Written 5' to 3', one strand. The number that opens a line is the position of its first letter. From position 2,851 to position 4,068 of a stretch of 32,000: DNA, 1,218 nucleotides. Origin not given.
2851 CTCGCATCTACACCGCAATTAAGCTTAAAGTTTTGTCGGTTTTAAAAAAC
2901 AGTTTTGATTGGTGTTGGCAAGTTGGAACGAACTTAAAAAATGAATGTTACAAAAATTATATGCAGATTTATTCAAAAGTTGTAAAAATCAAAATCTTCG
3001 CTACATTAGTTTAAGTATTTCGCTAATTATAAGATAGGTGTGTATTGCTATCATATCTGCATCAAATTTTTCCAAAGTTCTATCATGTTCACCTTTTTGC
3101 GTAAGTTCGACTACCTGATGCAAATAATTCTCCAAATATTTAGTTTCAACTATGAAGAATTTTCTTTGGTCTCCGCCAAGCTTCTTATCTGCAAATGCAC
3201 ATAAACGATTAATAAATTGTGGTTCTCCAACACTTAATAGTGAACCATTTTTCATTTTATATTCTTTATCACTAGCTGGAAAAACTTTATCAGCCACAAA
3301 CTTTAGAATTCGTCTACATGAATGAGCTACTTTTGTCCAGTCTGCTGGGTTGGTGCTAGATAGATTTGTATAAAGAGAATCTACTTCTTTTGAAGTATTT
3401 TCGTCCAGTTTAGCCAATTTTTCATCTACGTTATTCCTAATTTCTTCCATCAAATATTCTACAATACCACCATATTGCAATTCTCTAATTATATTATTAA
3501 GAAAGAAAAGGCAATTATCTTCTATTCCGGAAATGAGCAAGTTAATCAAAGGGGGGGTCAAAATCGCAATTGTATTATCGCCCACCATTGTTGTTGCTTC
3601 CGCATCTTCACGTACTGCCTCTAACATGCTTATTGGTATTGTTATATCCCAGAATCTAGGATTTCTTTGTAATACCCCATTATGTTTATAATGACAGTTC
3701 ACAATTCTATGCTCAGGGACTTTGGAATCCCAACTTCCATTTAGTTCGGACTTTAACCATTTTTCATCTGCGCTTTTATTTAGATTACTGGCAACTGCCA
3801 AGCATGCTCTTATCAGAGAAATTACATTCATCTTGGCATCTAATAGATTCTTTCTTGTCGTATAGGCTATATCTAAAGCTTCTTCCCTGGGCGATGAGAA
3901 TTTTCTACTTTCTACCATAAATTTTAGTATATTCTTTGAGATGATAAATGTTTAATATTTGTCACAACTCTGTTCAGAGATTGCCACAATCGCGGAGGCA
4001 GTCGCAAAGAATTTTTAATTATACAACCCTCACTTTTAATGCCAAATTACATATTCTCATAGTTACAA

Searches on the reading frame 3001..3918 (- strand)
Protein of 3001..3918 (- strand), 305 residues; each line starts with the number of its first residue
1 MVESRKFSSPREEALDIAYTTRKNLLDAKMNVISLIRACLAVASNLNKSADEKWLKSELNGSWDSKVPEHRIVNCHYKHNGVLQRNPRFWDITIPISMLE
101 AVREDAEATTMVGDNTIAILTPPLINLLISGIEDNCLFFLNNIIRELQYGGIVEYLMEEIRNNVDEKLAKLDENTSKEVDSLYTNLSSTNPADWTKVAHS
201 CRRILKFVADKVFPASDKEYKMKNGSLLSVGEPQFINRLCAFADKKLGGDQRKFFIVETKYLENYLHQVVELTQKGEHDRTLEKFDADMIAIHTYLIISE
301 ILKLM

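Call 61: search_protein_families(library=pfam, proteins=[window:3001-3918:-], max_evalue=0.001)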
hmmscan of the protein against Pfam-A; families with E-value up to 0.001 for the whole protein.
window:3001-3918:- (305 aa): 1 family
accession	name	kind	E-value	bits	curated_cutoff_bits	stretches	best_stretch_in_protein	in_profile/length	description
PF18864.6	AbiTii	-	1.4e-07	32.3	27.6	1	23-174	8-166/189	AbiTii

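Call 62: search_protein_families(library=padloc, proteins=[window:3001-3918:-], max_evalue=0.001)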
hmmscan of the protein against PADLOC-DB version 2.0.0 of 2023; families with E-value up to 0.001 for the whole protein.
window:3001-3918:- (305 aa): 1 family
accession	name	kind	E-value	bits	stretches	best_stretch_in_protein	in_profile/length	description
PDLC02334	AbiTii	-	6.4e-10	37.7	1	23-107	8-99/185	AbiTii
